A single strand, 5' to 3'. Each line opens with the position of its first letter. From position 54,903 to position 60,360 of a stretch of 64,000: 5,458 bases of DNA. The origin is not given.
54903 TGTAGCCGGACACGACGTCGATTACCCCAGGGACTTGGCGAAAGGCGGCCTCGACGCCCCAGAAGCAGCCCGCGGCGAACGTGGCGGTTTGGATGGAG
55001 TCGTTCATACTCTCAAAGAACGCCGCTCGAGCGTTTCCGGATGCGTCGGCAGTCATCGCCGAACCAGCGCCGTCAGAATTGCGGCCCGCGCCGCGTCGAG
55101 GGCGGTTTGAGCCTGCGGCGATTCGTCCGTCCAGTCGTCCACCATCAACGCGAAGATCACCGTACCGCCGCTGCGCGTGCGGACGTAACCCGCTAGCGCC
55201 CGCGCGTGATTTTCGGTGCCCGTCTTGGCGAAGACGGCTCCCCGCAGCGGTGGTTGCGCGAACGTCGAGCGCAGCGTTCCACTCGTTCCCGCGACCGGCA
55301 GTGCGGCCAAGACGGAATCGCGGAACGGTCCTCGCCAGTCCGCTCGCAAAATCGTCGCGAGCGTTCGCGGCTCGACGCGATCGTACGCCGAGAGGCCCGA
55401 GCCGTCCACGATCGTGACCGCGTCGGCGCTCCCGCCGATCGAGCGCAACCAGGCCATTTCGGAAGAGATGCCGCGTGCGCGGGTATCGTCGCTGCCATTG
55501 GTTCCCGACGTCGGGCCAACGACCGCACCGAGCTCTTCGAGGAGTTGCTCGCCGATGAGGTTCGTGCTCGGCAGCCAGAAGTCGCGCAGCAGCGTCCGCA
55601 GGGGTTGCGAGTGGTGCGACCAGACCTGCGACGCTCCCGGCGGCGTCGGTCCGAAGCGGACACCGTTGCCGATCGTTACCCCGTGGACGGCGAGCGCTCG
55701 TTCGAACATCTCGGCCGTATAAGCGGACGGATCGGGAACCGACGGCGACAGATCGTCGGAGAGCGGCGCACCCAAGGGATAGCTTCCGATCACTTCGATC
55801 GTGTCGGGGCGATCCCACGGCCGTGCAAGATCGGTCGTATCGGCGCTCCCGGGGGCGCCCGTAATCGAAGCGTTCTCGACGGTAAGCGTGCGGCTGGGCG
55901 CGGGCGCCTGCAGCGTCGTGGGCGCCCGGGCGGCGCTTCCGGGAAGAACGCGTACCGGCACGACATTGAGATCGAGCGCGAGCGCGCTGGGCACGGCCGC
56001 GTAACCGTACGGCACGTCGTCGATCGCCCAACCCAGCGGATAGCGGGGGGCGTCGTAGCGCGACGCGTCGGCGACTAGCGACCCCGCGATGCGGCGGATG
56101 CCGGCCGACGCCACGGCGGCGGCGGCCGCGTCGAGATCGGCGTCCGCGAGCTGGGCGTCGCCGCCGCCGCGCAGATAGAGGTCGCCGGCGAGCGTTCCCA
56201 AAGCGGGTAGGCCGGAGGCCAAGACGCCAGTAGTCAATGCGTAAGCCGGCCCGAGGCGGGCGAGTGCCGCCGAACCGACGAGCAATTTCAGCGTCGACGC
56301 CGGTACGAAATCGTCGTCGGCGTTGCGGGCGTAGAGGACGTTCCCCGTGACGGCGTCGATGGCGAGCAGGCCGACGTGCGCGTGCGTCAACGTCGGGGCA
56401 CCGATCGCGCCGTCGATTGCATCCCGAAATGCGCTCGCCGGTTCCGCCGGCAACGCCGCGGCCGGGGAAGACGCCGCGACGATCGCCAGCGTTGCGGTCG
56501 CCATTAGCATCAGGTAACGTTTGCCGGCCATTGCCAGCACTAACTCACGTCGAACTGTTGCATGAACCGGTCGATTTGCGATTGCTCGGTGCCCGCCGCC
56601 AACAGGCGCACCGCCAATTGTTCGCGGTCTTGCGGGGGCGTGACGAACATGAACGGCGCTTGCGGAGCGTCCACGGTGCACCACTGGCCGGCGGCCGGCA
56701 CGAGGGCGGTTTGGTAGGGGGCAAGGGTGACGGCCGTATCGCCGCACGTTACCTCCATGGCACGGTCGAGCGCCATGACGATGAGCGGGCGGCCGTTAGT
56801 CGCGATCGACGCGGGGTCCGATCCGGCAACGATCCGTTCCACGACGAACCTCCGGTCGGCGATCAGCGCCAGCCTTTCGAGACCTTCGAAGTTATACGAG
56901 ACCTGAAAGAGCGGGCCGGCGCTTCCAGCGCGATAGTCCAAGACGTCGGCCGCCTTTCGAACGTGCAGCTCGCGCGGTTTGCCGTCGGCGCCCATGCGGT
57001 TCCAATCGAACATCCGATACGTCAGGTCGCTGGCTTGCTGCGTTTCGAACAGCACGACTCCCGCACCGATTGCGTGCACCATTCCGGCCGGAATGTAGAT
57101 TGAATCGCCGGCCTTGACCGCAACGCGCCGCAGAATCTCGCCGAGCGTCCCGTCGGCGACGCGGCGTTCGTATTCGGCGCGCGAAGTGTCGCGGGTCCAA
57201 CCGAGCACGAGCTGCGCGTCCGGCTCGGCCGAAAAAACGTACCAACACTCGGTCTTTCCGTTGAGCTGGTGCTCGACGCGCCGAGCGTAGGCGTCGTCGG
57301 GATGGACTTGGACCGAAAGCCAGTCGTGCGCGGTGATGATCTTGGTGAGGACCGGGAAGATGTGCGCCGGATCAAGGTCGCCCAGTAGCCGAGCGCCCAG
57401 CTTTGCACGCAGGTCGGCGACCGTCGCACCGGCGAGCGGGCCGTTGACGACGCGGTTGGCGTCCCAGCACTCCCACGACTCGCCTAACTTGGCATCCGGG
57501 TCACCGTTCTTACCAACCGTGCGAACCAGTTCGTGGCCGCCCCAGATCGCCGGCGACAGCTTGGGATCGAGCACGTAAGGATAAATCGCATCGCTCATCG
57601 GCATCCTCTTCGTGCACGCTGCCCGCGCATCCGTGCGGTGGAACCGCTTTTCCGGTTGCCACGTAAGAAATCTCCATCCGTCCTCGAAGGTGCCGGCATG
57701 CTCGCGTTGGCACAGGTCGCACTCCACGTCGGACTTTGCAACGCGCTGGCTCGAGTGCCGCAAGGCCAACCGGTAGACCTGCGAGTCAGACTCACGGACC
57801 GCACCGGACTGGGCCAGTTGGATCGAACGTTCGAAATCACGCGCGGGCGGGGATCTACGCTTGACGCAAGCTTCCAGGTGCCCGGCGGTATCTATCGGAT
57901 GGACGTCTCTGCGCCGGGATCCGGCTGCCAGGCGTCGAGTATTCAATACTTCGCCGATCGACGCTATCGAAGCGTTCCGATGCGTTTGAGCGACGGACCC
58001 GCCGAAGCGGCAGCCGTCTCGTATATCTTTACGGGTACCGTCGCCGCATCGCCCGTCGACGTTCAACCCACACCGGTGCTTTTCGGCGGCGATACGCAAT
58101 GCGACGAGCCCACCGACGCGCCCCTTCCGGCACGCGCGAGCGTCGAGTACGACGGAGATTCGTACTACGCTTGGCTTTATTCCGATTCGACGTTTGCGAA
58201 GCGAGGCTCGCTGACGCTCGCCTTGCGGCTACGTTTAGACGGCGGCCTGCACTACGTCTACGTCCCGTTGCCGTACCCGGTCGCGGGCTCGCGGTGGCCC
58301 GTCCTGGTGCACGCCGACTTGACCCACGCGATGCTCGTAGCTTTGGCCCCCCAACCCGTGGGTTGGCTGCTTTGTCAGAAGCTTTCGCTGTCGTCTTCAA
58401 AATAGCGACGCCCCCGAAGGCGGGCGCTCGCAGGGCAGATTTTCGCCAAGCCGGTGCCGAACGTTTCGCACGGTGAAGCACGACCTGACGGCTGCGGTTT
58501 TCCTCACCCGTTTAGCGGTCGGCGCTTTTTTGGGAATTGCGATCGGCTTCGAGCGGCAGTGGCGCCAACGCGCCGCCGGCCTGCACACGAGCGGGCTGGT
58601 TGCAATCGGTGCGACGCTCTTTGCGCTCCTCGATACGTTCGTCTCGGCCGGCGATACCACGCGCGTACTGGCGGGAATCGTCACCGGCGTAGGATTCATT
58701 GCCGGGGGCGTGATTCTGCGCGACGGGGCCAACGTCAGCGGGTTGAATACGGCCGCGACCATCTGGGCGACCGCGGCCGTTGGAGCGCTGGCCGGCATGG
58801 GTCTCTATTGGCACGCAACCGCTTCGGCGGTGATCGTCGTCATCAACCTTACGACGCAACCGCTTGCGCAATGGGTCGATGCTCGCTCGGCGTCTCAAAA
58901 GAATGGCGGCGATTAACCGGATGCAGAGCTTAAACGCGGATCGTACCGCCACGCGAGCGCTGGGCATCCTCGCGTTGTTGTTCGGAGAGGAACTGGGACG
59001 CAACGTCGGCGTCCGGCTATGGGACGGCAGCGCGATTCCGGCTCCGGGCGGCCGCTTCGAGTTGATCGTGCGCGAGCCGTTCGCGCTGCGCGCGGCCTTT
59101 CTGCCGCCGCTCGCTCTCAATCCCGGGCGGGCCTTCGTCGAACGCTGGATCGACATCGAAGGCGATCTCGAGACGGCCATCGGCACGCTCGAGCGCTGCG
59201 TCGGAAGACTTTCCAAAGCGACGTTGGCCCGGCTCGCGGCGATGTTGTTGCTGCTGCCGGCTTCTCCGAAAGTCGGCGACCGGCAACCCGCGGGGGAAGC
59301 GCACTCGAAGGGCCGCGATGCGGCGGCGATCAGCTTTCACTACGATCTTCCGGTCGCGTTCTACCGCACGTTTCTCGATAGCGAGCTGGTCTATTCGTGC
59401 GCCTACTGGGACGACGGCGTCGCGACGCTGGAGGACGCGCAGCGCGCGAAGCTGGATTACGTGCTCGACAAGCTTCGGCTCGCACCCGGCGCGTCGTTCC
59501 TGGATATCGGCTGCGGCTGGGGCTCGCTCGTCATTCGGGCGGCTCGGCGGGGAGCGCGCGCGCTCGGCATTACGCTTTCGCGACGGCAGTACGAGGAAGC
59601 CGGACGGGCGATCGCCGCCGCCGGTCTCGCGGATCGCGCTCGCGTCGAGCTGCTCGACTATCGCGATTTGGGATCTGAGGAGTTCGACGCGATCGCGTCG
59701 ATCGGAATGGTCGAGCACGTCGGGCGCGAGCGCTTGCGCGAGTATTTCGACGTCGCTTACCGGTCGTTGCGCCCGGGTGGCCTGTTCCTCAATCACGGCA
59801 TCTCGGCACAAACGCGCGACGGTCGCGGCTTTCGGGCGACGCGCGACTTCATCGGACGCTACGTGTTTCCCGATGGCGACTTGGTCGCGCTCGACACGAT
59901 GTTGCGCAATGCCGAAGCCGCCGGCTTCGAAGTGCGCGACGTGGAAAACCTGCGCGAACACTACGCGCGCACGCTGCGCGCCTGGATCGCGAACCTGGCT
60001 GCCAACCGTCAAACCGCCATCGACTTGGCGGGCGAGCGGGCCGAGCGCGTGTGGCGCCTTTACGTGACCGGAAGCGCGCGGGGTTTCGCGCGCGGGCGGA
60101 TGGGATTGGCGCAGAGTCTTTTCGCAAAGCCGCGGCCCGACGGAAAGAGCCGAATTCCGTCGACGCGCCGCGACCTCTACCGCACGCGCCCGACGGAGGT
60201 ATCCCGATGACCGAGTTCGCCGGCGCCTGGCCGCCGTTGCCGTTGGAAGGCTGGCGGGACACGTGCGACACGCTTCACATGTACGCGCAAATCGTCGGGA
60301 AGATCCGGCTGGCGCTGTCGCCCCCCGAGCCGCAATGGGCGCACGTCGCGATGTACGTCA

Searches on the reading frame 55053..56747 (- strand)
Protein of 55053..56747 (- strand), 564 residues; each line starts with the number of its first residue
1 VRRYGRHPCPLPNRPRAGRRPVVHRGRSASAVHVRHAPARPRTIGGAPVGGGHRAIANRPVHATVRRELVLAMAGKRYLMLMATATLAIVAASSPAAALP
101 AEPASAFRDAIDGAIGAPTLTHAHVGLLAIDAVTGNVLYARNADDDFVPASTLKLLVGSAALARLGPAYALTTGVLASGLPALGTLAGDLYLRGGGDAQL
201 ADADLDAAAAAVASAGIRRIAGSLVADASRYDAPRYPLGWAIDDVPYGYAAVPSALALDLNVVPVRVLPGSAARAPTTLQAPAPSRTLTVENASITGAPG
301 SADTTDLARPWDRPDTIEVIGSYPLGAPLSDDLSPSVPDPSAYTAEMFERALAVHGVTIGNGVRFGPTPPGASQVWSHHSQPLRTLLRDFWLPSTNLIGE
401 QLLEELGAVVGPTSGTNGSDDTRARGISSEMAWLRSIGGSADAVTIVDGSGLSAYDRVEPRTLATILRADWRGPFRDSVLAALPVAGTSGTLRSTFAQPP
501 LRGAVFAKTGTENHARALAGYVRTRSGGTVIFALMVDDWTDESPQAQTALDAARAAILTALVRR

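Call 77: search_protein_families(library=pfam, proteins=[window:55053-56747:-], max_evalue=0.00001)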
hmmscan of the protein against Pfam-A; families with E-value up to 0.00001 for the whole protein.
window:55053-56747:- (564 aa): 1 family
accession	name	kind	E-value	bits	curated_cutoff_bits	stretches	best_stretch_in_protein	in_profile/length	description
PF02113.21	Peptidase_S13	-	4.9e-87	293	22.8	1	110-552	4-439/444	D-Ala-D-Ala carboxypeptidase 3 (S13) family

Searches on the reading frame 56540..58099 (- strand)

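Call 79: search_protein_families(library=pfam, proteins=[window:56540-58099:-], max_evalue=0.0001)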
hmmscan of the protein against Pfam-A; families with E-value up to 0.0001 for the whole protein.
window:56540-58099:- (519 aa): 1 family
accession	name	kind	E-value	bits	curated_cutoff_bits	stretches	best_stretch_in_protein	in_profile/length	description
PF20511.4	PMI_typeI_cat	-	1.2e-06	29.2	22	1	178-275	5-110/143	Phosphomannose isomerase type I, catalytic domain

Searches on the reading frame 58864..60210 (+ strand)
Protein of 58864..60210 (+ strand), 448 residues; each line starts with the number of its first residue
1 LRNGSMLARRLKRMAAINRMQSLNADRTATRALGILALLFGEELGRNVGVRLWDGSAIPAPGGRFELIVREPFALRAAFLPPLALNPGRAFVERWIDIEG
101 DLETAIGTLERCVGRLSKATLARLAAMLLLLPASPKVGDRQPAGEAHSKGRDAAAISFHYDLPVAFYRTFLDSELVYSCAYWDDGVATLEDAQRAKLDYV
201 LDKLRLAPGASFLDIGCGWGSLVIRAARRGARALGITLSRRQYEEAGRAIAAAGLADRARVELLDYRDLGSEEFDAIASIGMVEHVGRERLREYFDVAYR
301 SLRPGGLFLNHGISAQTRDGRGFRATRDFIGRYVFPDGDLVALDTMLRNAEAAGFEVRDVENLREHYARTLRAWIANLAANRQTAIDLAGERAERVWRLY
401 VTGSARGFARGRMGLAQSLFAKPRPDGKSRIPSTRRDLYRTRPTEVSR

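Call 77: search_protein_families(library=pfam, proteins=[window:58864-60210:+], max_evalue=0.00001)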
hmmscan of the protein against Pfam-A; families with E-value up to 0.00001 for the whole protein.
window:58864-60210:+ (448 aa): 6 families
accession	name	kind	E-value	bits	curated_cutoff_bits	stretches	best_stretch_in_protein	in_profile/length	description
PF02353.26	CMAS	-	1.3e-87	294.1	27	1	148-417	2-272/273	Mycolic acid cyclopropane synthetase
PF13649.12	Methyltransf_25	-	1e-15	58.6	27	1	213-306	2-97/97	Methyltransferase domain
PF08241.18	Methyltransf_11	-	6.4e-13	49.6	21.2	1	213-309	1-94/95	Methyltransferase domain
PF08242.18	Methyltransf_12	-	4.1e-12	47.1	30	1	213-308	1-98/98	Methyltransferase domain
PF13489.12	Methyltransf_23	-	4.5e-08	33.4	27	1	203-358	15-162/164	Methyltransferase domain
PF13847.12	Methyltransf_31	-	4.5e-06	26.9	27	0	209-310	4-109/145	Methyltransferase domain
